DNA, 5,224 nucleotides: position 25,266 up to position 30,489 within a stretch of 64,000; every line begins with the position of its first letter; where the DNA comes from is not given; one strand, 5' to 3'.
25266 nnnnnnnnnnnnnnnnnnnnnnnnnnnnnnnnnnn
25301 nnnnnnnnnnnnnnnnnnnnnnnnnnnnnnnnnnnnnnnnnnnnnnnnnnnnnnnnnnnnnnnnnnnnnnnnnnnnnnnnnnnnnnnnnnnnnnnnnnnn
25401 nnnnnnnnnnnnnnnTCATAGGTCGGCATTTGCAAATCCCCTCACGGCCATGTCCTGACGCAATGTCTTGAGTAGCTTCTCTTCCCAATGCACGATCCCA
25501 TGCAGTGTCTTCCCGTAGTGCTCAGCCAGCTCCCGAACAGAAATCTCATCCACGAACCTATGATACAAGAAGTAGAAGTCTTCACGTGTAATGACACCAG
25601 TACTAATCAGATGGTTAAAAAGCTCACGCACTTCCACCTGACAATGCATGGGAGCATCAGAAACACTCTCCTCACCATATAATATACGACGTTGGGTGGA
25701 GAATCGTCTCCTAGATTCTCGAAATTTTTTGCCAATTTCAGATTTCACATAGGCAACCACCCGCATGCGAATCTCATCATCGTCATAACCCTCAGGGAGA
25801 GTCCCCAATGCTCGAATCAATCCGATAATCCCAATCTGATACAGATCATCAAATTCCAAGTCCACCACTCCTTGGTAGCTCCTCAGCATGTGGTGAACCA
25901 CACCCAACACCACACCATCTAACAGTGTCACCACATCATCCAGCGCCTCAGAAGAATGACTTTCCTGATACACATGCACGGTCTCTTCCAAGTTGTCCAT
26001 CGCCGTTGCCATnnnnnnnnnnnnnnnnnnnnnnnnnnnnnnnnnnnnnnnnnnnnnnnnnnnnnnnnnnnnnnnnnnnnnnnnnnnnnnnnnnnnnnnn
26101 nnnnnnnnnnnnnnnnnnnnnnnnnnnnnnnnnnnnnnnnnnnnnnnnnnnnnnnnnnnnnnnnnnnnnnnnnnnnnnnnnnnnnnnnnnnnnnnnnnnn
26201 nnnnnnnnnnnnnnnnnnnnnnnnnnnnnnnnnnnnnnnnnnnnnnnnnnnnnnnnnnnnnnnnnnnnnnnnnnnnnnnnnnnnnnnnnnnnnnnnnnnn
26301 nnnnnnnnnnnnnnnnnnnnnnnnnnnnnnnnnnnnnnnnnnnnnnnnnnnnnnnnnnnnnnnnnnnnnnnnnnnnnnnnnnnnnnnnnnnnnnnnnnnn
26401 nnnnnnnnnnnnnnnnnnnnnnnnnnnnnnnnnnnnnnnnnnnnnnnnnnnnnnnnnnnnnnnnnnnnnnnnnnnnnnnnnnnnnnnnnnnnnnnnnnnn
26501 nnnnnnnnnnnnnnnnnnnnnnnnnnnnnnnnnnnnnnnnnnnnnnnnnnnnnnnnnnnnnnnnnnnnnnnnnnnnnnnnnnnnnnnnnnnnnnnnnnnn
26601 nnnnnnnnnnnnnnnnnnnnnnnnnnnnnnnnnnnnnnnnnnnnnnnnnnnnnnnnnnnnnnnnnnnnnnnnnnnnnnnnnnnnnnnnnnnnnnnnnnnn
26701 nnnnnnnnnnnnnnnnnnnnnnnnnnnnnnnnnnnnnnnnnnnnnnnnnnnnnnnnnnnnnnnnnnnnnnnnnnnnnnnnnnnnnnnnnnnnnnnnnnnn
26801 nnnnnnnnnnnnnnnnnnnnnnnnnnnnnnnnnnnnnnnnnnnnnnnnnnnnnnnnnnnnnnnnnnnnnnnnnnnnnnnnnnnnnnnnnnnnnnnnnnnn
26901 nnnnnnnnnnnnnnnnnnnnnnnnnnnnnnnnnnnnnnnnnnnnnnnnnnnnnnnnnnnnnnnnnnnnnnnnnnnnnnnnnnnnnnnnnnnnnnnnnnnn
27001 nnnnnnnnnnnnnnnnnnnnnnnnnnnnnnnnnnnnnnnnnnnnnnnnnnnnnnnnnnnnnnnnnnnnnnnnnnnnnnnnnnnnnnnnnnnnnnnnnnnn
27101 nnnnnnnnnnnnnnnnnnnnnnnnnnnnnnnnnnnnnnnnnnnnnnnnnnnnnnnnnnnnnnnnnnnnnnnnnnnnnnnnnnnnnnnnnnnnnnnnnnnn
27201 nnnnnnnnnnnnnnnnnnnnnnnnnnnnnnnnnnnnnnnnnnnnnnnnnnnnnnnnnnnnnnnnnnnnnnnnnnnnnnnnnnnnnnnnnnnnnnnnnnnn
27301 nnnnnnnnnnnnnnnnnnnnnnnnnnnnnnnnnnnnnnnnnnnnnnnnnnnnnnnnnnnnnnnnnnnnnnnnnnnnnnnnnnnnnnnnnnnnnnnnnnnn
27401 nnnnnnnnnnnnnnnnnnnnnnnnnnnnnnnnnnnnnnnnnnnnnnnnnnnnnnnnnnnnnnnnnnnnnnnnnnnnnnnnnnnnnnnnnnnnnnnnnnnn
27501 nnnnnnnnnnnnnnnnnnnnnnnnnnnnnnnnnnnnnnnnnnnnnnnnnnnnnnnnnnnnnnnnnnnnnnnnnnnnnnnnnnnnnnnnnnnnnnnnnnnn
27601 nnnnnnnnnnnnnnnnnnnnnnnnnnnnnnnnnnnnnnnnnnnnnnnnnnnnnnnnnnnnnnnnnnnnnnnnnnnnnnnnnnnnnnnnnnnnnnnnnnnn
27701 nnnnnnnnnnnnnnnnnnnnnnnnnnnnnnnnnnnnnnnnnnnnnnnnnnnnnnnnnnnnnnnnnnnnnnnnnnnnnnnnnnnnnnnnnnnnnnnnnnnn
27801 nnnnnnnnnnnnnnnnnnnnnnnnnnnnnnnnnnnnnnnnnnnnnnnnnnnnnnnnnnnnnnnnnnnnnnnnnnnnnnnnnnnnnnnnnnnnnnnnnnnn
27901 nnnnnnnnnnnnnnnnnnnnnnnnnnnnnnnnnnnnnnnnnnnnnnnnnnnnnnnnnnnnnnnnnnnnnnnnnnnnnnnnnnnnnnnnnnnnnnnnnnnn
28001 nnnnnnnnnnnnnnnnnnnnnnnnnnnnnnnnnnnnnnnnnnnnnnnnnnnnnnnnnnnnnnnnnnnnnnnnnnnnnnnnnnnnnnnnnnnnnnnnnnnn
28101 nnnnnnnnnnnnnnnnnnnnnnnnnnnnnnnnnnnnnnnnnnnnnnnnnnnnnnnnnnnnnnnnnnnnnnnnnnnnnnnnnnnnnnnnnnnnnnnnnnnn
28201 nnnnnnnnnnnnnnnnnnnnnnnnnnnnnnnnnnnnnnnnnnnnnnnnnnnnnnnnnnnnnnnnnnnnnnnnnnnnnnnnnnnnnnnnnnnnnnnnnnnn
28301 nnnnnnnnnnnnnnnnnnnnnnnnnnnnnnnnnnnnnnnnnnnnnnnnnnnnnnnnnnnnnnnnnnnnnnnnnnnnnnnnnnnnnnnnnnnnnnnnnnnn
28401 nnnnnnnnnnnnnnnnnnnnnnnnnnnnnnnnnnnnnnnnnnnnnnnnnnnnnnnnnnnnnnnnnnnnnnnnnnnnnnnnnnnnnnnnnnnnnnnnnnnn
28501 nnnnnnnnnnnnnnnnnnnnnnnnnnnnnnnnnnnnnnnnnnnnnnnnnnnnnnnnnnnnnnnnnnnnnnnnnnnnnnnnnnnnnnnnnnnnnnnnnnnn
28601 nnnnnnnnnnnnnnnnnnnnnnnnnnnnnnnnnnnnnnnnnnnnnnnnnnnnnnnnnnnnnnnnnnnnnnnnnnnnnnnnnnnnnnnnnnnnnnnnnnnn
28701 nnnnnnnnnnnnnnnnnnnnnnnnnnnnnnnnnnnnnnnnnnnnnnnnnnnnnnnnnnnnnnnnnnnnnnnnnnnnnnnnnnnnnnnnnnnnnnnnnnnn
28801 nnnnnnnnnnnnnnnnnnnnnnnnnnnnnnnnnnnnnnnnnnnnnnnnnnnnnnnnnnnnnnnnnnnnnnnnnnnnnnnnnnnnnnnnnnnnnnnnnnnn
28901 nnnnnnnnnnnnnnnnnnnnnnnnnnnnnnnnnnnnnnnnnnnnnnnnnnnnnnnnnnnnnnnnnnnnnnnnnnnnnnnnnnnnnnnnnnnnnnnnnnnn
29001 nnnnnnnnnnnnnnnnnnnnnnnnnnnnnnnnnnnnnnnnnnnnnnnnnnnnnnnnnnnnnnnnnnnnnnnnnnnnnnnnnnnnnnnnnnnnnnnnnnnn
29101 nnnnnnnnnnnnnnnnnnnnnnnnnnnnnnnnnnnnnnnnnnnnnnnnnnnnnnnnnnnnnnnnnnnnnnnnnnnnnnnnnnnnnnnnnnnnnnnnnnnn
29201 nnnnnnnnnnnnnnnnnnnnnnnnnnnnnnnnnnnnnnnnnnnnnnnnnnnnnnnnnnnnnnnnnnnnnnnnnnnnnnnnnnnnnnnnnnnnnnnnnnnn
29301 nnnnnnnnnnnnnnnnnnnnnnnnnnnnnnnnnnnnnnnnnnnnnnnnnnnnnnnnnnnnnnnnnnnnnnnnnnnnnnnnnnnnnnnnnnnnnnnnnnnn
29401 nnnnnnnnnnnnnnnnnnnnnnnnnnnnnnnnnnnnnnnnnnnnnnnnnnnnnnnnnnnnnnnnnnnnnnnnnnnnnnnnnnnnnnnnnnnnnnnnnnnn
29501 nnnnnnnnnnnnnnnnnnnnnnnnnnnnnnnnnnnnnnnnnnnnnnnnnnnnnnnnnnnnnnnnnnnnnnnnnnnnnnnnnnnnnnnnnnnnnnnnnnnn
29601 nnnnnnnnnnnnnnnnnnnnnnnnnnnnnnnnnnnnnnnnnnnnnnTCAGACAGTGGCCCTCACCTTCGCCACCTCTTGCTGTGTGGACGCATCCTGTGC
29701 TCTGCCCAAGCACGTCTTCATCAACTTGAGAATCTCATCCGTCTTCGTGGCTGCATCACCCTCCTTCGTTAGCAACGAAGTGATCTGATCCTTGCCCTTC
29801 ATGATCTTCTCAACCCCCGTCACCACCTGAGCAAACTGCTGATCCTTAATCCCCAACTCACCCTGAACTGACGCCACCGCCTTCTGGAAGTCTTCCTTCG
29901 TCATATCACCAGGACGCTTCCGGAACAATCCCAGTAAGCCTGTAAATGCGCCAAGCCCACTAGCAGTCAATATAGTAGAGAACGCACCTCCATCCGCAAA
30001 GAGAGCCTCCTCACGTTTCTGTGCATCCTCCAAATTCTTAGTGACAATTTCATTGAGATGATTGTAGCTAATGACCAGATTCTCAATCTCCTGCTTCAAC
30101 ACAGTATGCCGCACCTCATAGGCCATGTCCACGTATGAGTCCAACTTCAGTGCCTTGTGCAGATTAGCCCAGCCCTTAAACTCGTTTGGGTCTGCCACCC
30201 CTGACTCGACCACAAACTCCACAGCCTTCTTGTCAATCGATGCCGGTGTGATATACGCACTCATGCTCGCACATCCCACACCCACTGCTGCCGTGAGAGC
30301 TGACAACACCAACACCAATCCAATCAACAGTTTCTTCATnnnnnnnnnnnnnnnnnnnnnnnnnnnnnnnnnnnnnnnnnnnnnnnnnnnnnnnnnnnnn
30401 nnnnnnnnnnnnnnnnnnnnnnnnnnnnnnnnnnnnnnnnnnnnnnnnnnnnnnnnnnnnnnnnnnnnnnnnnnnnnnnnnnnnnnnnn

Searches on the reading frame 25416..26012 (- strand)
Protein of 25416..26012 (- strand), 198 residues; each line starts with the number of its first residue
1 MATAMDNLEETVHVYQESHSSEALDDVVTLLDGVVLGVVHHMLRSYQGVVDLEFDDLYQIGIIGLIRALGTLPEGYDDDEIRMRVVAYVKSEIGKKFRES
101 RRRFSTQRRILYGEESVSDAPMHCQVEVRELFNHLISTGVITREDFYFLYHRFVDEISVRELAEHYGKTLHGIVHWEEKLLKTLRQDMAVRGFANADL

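Call 52: search_protein_families(library=pfam, proteins=[window:25416-26012:-], max_evalue=0.01)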
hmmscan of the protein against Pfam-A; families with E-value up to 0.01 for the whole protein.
window:25416-26012:- (198 aa): 1 family
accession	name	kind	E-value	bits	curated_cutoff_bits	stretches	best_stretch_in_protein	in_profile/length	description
PF04542.20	Sigma70_r2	-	0.0027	17.9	24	1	38-72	8-41/71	Sigma-70 region 2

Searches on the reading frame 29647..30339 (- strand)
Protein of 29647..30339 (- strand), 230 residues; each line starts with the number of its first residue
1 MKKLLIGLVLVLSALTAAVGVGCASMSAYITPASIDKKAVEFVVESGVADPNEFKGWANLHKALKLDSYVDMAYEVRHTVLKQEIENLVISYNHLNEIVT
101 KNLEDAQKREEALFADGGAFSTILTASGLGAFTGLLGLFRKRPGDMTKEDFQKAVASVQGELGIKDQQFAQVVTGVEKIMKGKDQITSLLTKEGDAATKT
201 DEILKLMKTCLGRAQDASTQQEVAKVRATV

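Call 52: search_protein_families(library=pfam, proteins=[window:29647-30339:-], max_evalue=0.01)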
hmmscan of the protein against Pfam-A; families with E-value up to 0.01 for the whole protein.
window:29647-30339:- (230 aa): 1 family
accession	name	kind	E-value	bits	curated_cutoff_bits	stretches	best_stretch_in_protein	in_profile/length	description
PF05055.17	DUF677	-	0.0043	16.5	29.1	0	164-217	42-95/336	Protein of unknown function (DUF677)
